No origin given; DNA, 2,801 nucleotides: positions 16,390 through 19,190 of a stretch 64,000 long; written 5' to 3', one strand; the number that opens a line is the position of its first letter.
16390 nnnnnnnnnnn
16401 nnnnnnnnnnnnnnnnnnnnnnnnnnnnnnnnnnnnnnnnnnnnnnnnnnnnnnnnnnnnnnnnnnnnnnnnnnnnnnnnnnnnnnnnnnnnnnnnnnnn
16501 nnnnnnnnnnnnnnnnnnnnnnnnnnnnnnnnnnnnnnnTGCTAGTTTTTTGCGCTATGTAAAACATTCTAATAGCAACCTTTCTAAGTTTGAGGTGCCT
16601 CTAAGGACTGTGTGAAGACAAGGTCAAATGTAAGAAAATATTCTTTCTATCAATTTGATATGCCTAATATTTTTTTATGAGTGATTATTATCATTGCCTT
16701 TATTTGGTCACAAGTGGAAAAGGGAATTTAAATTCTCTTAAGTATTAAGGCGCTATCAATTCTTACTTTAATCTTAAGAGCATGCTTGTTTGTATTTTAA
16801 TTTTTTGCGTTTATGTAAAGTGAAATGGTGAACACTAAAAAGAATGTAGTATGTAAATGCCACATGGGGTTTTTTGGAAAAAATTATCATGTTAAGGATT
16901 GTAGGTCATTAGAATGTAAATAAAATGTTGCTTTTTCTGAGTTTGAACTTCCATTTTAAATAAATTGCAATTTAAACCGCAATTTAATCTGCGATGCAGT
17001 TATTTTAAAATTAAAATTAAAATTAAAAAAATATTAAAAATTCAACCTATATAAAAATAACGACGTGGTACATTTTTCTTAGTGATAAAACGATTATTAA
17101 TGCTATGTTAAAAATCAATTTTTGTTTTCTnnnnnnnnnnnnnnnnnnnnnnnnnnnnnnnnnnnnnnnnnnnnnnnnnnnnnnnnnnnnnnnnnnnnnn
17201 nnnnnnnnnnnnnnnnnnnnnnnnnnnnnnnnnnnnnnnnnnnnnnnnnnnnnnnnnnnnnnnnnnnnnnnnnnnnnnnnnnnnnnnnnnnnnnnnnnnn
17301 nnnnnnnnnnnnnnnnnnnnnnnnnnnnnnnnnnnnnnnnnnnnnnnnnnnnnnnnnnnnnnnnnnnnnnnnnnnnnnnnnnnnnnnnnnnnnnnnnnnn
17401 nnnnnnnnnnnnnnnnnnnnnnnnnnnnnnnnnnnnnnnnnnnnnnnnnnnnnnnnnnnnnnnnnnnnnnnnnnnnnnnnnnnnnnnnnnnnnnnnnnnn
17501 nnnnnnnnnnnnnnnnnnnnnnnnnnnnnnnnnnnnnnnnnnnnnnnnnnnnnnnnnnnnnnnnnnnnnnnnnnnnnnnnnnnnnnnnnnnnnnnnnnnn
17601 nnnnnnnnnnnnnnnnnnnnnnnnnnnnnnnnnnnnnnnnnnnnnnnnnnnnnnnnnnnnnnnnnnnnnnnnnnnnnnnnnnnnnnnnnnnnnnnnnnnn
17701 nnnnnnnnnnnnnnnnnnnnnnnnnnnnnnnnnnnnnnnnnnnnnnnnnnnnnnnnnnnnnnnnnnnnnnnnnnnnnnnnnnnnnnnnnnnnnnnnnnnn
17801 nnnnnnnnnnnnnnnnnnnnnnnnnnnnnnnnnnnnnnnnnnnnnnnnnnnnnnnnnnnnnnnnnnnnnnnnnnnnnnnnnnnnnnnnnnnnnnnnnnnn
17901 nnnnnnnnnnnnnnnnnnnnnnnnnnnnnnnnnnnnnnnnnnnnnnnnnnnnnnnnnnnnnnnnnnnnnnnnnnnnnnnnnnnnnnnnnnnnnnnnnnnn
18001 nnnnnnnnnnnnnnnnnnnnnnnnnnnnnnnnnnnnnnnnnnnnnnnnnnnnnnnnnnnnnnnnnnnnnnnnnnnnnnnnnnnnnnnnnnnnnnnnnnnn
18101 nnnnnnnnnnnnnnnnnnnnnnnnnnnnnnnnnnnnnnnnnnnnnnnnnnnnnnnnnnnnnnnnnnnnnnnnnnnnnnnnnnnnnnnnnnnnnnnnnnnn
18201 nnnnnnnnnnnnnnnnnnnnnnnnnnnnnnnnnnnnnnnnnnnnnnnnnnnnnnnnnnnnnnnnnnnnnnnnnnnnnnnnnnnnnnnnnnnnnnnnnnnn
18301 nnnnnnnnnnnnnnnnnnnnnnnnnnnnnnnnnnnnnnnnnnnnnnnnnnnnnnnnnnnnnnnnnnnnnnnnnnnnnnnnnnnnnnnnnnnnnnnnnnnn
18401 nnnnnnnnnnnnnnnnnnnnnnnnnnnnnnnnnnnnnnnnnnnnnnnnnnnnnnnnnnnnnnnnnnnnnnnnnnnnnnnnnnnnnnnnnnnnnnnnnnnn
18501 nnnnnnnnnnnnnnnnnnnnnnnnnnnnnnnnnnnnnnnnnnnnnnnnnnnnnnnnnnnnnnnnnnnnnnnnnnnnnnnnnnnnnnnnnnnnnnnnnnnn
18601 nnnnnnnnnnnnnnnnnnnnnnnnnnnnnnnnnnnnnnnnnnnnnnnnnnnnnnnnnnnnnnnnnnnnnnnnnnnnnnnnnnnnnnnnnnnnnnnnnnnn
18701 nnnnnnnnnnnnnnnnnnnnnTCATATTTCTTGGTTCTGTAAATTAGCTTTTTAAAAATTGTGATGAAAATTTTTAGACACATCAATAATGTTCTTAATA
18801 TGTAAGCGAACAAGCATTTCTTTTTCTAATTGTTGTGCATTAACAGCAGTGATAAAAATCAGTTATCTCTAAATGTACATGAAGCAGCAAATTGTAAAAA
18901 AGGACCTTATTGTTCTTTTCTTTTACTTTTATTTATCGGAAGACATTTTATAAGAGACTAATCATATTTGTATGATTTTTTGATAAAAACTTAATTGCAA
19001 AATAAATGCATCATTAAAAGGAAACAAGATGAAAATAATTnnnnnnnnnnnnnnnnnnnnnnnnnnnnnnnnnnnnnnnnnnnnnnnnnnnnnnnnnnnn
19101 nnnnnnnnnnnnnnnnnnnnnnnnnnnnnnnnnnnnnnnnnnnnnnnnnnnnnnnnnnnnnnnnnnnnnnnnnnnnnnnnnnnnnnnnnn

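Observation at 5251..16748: Two operons of the cluster share a homologous ~70-190 nt upstream leader/promoter module, and no regulator gene is in sight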

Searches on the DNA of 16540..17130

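Call 13: search_rna_families(source=window, start=16540, end=17130, threshold=evalue, max_evalue=10)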
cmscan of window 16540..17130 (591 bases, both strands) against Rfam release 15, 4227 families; matches with E-value up to 10: 6.
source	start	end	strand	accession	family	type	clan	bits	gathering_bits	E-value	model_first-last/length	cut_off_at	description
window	16608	16721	-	RF00401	SNORA20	Gene; snRNA; snoRNA; HACA-box;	CL00030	19.1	60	1.8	1-128/128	no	Small nucleolar RNA SNORA20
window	16904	16992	-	RF01507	Afu_298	Gene; snRNA; snoRNA; CD-box;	-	16.8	40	9.9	1-93/93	no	A. fimigatus snoRNA Afu_298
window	16794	16826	+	RF03913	mir-992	Gene; miRNA;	-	15.6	79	4.8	28-60/86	no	mir-992 microRNA precursor family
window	16753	16803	-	RF02625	WsnRNA46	Gene; sRNA;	-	15.6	65.3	5.3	52-102/151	no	Wolbachia sRNA 46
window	16778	16836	+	RF02610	BSR0709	Gene; sRNA;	-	13.2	382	0.28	1-318/318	no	Brucella sRNA 0709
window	16540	16593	+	RF02671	Ysr35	Gene; sRNA;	-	9.8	428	2.6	286-339/339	5'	Yersinia sRNA 35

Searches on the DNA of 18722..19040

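Call 74: search_rna_families(source=window, start=18722, end=19040, threshold=evalue, max_evalue=10)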
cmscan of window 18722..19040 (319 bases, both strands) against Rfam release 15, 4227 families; matches with E-value up to 10: 7.
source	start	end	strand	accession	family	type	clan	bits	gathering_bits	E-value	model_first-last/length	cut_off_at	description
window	18968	19027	-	RF00575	SNORD70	Gene; snRNA; snoRNA; CD-box;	-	20.4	50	1.1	1-89/89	no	Small nucleolar RNA SNORD70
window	18757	18881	-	RF01644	ceN59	Gene; snRNA; snoRNA; HACA-box;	-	16.8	50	2.5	1-137/137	no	Caenorhabditis snoRNA ceN59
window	18759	18847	+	RF01427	snoR127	Gene; snRNA; snoRNA; CD-box;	-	14.1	37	4.3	1-139/139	no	small nucleolar RNA snoR127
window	18898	18926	+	RF00489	ctRNA_p42d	Gene; antisense;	-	13.5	50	5.4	1-46/46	no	ctRNA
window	18732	18771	+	RF01905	HOTAIR_2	Gene; lncRNA;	-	11.2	60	3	27-69/69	no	HOTAIR conserved region 2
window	18947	18987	+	RF02350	psRNA6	Gene; sRNA;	-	8.5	60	4.1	1-333/333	no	Nitrosomonas sRNA psRNA6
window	18760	18798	+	RF02350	psRNA6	Gene; sRNA;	-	7.8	60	7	1-333/333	no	Nitrosomonas sRNA psRNA6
